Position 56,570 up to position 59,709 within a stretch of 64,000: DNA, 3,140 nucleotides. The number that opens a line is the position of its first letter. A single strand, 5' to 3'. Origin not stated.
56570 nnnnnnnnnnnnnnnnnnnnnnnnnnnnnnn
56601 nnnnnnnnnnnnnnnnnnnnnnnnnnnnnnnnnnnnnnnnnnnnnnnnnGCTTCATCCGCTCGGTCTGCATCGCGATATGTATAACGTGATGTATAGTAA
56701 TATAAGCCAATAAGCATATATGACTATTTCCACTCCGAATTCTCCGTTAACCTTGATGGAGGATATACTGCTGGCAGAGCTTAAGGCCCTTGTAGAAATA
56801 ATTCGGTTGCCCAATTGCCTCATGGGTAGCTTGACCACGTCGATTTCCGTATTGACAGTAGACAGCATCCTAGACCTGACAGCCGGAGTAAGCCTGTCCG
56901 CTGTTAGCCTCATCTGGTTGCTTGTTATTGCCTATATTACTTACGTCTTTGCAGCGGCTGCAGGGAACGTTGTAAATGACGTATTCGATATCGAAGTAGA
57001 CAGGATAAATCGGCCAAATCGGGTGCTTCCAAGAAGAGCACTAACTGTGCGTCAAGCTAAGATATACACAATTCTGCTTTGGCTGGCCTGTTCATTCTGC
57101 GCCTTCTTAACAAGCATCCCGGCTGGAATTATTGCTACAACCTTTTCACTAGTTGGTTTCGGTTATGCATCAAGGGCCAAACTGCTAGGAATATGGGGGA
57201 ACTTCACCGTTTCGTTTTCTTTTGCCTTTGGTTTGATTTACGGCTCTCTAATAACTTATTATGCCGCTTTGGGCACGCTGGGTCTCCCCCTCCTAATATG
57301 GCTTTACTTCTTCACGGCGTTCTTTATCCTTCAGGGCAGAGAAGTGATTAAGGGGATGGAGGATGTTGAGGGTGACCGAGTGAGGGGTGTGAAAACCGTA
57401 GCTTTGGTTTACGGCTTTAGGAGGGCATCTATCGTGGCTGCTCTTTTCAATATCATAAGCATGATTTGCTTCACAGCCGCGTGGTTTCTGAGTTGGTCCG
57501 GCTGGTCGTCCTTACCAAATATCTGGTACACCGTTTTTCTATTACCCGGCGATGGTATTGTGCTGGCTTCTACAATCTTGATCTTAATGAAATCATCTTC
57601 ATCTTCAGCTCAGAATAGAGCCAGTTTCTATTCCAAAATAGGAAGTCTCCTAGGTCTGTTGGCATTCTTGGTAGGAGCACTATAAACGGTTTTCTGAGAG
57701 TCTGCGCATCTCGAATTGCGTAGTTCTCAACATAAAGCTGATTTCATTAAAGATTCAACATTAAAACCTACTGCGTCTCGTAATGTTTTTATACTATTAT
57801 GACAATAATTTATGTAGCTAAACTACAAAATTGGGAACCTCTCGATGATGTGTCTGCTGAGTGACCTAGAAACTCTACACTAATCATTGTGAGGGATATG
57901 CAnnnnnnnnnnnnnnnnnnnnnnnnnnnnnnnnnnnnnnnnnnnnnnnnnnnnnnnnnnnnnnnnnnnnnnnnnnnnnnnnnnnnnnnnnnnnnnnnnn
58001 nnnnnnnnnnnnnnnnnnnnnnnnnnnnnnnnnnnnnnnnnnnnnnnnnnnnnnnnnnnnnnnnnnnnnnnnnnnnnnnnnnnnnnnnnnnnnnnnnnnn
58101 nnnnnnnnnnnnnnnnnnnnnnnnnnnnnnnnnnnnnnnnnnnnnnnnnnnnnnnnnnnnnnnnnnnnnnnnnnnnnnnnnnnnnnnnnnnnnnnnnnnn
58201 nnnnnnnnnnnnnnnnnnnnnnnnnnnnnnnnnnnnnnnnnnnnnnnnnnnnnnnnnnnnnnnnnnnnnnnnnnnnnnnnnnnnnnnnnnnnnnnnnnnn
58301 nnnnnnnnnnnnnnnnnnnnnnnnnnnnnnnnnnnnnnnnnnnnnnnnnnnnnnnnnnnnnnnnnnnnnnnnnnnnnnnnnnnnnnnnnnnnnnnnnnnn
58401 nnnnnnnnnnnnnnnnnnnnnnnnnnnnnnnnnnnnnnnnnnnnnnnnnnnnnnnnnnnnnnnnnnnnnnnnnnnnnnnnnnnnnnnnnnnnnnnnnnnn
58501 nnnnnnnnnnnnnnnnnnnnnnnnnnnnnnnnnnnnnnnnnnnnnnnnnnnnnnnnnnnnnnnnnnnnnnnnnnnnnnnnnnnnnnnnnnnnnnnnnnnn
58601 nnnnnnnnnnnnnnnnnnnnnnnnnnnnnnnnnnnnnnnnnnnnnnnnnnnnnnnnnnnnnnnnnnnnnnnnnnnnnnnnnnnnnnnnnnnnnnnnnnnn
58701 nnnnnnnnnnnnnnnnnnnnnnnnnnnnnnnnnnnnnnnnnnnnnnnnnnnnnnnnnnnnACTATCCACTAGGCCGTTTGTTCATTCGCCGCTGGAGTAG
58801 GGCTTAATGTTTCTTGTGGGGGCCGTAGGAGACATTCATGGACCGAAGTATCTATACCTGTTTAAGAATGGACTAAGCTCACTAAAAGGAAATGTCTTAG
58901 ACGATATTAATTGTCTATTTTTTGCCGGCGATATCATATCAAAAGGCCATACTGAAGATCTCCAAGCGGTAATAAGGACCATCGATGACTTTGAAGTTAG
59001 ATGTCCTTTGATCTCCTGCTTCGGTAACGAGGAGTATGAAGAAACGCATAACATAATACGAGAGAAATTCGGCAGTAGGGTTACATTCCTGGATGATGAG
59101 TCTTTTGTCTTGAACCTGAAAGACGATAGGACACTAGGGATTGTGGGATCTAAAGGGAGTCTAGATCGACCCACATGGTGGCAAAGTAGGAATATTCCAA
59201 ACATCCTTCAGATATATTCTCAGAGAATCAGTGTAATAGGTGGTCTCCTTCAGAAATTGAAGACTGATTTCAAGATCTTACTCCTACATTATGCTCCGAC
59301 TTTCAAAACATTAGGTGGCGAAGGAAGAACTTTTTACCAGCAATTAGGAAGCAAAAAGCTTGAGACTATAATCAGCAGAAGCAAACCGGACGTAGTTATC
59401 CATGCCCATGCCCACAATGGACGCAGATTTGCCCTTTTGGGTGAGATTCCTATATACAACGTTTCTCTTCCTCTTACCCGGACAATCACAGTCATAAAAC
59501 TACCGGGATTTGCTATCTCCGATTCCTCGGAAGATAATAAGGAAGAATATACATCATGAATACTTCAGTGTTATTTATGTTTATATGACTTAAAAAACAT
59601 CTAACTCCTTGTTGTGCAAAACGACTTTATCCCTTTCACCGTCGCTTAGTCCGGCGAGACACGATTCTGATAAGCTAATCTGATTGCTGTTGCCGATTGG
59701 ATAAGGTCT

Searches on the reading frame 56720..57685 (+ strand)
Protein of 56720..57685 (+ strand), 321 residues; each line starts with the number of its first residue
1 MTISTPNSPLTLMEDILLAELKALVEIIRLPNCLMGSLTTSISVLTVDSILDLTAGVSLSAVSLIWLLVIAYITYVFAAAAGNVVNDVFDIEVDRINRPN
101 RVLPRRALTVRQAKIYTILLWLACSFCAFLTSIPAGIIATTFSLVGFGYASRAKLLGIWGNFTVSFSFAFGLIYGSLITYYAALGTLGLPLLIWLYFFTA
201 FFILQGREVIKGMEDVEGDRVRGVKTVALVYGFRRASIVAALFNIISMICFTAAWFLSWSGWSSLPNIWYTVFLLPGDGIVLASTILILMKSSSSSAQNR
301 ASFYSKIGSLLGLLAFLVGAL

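Call 17: search_protein_families(library=pfam, proteins=[window:56720-57685:+], max_evalue=0.001)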
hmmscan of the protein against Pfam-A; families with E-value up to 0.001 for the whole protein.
window:56720-57685:+ (321 aa): 1 family
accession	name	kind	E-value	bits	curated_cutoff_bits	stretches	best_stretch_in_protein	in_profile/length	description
PF01040.23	UbiA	-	4.5e-31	108.5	34.2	1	62-305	16-248/250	UbiA prenyltransferase family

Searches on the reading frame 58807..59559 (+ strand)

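Call 17: search_protein_families(library=pfam, proteins=[window:58807-59559:+], max_evalue=0.001)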
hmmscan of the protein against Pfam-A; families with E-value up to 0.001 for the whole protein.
window:58807-59559:+ (250 aa): 1 family
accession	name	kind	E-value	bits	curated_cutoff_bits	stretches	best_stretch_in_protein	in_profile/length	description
PF00149.33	Metallophos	-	1.1e-10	42.7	21.5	1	4-204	3-190/191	Calcineurin-like phosphoesterase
